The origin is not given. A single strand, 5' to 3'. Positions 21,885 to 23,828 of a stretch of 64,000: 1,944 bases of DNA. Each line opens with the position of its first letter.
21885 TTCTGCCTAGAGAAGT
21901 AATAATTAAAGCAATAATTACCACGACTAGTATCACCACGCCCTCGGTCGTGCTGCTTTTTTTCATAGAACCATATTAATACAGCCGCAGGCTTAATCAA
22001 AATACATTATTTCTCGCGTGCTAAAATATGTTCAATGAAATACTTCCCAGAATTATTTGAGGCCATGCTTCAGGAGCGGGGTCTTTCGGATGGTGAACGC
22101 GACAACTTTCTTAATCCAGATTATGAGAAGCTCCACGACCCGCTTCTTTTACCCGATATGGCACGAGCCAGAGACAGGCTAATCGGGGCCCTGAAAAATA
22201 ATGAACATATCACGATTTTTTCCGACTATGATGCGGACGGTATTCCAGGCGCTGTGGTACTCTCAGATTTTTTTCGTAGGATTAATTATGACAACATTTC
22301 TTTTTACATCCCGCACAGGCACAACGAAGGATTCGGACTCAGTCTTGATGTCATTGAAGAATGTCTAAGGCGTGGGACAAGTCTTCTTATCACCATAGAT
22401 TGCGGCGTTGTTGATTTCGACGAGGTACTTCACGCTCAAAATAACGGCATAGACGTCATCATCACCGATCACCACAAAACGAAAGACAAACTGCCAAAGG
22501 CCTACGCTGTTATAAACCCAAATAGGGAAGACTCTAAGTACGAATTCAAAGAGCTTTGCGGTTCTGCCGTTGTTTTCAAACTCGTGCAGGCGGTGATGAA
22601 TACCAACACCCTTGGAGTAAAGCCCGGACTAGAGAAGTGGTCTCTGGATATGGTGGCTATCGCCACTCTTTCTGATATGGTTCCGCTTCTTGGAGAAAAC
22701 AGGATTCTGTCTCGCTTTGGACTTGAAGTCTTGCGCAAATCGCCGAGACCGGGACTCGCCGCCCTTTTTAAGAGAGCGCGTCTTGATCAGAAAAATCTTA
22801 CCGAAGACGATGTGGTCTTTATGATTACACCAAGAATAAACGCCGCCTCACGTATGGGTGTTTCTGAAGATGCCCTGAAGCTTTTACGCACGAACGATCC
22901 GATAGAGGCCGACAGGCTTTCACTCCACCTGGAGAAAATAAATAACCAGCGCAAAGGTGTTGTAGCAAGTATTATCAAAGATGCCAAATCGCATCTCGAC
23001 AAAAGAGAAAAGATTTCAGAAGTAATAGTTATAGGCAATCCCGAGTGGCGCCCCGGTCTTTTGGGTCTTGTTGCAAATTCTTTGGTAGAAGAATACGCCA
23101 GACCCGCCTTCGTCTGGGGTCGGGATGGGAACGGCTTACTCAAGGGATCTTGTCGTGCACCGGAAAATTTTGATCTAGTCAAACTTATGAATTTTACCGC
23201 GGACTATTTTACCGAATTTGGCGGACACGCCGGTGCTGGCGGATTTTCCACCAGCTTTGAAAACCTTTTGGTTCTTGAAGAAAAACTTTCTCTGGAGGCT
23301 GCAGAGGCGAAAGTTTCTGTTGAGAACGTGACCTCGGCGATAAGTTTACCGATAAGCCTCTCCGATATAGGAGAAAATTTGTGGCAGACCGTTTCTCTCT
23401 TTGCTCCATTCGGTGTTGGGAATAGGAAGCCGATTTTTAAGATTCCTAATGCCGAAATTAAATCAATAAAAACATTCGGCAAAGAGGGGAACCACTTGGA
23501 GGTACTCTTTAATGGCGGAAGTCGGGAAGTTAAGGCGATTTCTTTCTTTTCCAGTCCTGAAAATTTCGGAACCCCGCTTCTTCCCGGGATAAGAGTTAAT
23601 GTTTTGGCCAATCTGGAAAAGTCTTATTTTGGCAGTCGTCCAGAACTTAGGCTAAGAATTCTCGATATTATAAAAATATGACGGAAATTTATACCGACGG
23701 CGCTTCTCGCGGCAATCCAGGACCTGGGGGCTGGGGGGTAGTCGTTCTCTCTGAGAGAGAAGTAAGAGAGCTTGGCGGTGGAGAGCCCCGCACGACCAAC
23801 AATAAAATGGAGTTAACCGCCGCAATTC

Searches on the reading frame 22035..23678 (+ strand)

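Call 10: search_protein_families(library=pfam, proteins=[window:22035-23678:+], max_evalue=0.001)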
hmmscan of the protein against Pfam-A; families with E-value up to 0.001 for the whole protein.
window:22035-23678:+ (548 aa): 3 families
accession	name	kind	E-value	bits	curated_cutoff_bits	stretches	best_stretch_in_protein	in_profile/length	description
PF01368.27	DHH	-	2.4e-23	83.2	28.1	1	58-211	1-125/125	DHH family, N-terminal domain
PF17768.7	RecJ_OB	-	2.4e-18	66.6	27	1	438-544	3-107/107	RecJ OB domain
PF02272.25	DHHA1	-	8.3e-07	29.9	25.9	1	332-407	6-84/102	DHHA1 domain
